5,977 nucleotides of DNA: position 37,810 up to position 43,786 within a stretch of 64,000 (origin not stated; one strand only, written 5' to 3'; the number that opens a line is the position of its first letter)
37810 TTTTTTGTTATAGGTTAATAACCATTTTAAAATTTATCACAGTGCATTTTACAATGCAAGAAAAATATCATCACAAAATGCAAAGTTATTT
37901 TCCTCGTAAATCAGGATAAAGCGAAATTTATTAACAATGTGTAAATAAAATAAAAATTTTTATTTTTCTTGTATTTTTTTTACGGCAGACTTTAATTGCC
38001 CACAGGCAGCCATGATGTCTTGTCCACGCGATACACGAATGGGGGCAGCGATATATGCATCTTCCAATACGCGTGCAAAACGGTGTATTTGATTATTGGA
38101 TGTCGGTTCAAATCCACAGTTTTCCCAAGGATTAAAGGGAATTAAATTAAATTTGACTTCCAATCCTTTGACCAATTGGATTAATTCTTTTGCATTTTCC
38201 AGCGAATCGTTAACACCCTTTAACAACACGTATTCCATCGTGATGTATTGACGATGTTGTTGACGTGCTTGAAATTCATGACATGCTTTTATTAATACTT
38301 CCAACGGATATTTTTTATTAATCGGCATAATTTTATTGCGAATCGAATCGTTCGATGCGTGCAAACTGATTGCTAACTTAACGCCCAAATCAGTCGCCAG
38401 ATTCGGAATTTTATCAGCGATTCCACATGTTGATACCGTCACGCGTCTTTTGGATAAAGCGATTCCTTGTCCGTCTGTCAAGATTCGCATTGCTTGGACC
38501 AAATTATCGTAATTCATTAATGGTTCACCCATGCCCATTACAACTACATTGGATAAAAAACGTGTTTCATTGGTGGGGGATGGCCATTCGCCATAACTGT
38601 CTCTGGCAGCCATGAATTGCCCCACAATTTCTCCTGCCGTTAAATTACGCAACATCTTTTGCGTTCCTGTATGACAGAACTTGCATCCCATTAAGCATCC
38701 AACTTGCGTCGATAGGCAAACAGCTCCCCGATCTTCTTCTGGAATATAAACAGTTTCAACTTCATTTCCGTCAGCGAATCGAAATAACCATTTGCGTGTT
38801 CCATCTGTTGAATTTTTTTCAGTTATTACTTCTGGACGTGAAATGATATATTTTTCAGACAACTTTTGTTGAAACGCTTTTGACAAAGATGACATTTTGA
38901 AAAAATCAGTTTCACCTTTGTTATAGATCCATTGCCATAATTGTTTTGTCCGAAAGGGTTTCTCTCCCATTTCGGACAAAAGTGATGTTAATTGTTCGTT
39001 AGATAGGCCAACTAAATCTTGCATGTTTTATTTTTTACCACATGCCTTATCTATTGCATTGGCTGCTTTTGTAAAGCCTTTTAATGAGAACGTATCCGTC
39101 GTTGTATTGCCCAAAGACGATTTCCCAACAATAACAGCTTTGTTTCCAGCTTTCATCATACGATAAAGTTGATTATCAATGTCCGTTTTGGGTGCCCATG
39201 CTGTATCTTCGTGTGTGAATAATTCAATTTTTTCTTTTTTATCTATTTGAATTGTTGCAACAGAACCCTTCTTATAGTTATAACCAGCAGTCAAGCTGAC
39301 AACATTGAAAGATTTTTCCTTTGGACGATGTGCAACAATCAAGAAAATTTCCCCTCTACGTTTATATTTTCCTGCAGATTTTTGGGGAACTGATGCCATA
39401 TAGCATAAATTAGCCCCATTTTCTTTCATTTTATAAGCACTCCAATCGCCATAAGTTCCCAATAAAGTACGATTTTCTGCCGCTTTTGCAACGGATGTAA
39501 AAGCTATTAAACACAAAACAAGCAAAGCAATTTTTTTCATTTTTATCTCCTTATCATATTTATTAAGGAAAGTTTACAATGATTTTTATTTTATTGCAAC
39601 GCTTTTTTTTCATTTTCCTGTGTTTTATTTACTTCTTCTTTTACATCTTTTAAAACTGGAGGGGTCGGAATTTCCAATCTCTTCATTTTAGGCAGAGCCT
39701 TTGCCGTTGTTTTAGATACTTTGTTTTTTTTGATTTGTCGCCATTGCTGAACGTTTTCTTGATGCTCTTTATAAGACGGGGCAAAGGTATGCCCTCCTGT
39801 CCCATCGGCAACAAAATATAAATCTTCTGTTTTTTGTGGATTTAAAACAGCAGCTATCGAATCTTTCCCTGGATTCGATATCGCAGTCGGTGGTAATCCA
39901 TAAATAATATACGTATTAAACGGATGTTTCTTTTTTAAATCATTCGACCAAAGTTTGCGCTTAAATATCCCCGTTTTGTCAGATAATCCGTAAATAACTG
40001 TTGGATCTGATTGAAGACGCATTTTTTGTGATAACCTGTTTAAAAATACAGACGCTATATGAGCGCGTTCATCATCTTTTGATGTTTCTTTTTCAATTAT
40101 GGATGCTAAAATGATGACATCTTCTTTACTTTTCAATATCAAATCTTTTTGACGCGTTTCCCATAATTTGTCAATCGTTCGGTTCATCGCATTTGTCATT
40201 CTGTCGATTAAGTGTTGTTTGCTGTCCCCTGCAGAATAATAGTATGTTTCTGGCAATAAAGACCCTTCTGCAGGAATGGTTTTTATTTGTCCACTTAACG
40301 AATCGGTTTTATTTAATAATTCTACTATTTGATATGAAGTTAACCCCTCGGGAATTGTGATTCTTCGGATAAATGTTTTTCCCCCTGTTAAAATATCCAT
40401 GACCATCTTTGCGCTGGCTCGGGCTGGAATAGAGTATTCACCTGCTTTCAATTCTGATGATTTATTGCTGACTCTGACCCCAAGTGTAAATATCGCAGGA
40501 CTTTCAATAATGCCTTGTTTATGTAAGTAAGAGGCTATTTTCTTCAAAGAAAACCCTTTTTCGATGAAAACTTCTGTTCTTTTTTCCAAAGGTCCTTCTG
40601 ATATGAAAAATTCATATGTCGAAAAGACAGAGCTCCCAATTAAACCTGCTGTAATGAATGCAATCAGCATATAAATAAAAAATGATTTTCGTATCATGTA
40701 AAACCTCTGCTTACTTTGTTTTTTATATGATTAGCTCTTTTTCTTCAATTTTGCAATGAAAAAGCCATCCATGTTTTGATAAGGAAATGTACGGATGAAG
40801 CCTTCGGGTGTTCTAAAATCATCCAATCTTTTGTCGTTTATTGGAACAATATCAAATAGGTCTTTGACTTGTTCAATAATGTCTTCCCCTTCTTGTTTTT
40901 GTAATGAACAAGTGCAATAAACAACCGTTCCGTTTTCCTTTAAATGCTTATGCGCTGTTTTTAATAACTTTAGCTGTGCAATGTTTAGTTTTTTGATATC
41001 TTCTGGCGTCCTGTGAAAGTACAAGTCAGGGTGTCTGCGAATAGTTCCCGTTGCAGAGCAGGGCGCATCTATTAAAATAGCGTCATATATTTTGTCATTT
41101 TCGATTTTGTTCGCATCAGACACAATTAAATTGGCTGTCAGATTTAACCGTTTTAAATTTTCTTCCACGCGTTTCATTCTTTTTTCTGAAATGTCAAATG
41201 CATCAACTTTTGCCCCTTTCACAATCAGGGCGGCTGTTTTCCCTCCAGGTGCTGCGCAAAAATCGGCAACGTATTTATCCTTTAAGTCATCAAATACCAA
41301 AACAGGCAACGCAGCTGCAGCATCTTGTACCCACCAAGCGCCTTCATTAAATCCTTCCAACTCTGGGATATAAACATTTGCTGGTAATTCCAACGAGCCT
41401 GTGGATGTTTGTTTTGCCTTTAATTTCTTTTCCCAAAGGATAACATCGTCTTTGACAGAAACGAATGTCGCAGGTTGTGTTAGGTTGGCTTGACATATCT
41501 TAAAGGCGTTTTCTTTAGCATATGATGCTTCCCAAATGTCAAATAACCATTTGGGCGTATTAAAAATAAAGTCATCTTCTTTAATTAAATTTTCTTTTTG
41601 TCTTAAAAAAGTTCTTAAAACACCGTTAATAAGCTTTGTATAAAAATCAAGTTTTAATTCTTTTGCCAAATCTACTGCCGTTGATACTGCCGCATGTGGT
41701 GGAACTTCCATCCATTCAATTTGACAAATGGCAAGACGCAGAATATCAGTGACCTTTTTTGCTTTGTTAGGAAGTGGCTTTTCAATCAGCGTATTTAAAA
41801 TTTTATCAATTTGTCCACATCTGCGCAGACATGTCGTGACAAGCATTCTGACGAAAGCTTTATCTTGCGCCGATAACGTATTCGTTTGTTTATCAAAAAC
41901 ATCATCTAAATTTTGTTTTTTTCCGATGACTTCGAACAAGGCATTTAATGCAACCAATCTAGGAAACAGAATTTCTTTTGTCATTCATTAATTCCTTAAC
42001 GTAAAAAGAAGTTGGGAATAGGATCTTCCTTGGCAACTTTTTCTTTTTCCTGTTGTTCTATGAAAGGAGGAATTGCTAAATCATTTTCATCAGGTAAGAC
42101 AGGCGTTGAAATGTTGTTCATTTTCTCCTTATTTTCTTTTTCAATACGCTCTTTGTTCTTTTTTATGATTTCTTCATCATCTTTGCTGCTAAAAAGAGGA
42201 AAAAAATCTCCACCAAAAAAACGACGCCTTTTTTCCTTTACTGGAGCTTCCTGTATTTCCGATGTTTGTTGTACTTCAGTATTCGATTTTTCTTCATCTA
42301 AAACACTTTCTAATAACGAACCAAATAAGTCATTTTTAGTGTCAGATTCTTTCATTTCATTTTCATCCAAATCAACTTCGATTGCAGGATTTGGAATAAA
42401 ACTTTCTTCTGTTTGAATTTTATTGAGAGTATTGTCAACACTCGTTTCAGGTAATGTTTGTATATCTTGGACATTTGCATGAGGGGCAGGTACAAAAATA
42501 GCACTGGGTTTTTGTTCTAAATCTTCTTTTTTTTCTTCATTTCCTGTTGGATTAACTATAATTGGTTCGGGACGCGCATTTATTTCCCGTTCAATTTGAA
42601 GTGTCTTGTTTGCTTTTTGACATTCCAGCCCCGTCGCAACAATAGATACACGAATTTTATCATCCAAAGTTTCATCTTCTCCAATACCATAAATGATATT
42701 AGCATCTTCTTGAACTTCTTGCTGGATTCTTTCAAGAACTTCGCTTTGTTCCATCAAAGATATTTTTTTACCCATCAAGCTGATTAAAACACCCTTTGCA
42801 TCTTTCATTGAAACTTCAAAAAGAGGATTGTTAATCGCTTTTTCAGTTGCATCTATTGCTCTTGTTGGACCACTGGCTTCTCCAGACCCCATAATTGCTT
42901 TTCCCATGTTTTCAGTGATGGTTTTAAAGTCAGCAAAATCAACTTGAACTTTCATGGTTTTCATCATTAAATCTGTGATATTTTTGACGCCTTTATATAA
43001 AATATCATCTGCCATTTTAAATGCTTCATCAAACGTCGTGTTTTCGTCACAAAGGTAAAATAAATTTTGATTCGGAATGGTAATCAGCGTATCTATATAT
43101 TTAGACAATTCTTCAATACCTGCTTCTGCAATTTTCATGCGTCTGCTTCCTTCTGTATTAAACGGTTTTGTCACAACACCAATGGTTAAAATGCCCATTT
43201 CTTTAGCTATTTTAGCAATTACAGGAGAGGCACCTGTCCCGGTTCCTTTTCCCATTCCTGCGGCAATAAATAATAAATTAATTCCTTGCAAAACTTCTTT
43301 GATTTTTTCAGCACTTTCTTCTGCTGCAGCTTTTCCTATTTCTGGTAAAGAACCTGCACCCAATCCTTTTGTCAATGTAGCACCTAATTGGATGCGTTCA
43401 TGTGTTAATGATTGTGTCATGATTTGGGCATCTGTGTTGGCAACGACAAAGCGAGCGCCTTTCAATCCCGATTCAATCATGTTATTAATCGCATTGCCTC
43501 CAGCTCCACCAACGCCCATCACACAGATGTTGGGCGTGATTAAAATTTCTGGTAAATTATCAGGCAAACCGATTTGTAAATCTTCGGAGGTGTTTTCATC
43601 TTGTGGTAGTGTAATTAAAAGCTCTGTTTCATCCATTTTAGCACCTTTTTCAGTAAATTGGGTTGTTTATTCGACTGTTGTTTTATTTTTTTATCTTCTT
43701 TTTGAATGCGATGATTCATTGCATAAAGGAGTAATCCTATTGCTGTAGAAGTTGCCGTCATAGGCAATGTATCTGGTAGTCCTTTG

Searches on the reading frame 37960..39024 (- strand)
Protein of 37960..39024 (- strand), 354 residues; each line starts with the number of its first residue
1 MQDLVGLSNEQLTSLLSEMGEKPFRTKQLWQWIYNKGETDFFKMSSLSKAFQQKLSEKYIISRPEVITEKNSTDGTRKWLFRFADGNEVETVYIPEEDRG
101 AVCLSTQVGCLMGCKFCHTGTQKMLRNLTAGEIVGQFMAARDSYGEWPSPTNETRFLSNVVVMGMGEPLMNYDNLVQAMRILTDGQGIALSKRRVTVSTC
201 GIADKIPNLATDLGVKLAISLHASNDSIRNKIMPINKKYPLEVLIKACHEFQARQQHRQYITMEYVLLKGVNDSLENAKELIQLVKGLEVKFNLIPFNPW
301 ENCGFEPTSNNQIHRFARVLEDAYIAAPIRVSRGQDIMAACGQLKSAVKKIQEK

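Call 22: search_protein_families(library=pfam, proteins=[window:37960-39024:-], max_evalue=0.001)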
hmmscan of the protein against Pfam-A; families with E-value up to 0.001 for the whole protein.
window:37960-39024:- (354 aa): 2 families
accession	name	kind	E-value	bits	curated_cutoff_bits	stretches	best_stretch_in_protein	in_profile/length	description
PF21016.3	RlmN_N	-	1.2e-19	70.3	24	1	3-61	2-60/60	Ribosomal RNA large subunit methyltransferase N-terminal domain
PF04055.27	Radical_SAM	-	9.6e-16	58.8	29.5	1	105-281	2-165/166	Radical SAM superfamily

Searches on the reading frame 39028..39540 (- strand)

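Call 22: search_protein_families(library=pfam, proteins=[window:39028-39540:-], max_evalue=0.001)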
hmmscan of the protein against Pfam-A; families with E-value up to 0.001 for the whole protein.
window:39028-39540:- (170 aa): 1 family
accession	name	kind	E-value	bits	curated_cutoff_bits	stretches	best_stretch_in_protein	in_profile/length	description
PF06776.18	IalB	-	2e-14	54.3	22.1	1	33-163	1-130/131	Invasion associated locus B (IalB) protein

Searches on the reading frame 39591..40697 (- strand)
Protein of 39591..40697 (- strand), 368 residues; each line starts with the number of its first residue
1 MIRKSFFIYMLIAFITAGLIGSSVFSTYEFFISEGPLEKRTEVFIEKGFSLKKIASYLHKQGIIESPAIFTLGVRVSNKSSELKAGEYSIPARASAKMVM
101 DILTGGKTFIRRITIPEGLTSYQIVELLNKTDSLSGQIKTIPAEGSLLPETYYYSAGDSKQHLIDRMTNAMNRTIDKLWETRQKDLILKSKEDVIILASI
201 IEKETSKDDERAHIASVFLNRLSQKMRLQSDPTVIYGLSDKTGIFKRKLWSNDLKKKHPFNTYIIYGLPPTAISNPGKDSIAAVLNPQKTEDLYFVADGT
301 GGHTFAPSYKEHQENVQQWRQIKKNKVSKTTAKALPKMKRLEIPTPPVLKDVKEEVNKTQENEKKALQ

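Call 22: search_protein_families(library=pfam, proteins=[window:39591-40697:-], max_evalue=0.001)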
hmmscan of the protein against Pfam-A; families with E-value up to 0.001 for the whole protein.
window:39591-40697:- (368 aa): 1 family
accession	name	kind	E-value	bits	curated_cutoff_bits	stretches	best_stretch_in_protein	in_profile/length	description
PF02618.21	YceG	-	7.7e-85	285.1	32.4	1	43-318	1-275/275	YceG-like family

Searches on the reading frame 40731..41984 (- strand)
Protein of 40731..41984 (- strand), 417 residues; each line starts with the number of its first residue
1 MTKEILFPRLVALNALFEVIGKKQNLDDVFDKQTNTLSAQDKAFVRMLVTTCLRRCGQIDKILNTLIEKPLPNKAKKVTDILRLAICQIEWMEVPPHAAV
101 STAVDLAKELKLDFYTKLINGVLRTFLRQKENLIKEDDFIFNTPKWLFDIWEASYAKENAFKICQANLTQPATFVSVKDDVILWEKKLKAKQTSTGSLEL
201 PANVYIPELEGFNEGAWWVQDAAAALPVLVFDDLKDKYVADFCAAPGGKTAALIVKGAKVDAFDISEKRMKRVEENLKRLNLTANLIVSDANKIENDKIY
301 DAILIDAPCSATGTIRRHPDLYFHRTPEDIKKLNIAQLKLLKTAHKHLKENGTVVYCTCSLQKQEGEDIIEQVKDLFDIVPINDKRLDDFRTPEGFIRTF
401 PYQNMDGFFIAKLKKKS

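Call 22: search_protein_families(library=pfam, proteins=[window:40731-41984:-], max_evalue=0.001)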
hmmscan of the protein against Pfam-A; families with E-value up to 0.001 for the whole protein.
window:40731-41984:- (417 aa): 6 families
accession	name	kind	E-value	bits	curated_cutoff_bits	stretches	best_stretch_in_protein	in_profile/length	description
PF01189.24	Methyltr_RsmB-F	-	2.8e-45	154.9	27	1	235-414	8-199/199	16S rRNA methyltransferase RsmB/F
PF01029.23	NusB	-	1.7e-27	96.8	23.1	1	9-128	4-133/133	NusB family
PF13847.12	Methyltransf_31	-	1.2e-05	25.5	27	1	243-376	11-125/145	Methyltransferase domain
PF13649.12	Methyltransf_25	-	2.4e-05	25.3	27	1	239-305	1-70/97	Methyltransferase domain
PF01728.25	FtsJ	-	4e-05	24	24.1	1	233-380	20-159/181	FtsJ-like methyltransferase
PF05175.20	MTS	-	0.00054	20.1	23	0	221-311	17-110/170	Methyltransferase small domain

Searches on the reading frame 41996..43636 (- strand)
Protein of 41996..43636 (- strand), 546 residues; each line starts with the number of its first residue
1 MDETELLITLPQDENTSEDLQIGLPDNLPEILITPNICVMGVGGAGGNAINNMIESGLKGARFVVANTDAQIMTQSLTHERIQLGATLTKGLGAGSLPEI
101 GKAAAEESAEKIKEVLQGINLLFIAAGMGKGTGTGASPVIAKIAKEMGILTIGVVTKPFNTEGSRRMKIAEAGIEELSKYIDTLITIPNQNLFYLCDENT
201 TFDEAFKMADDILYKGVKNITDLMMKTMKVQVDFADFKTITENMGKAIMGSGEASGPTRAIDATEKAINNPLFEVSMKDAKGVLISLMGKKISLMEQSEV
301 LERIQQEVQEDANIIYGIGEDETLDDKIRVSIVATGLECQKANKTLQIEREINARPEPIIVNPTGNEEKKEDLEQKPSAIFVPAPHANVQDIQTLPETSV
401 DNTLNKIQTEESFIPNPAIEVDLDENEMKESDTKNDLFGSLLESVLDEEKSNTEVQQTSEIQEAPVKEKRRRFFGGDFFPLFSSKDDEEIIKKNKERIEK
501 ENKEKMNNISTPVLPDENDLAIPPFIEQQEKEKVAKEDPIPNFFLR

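Call 22: search_protein_families(library=pfam, proteins=[window:41996-43636:-], max_evalue=0.001)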
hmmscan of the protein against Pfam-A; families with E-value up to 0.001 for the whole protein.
window:41996-43636:- (546 aa): 2 families
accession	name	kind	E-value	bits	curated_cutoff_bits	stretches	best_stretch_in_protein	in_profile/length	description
PF00091.31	Tubulin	-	4e-45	154.9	33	1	36-197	1-190/190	Tubulin/FtsZ family, GTPase domain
PF12327.13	FtsZ_C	-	2e-26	92.5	27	1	245-338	1-95/95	FtsZ family, C-terminal domain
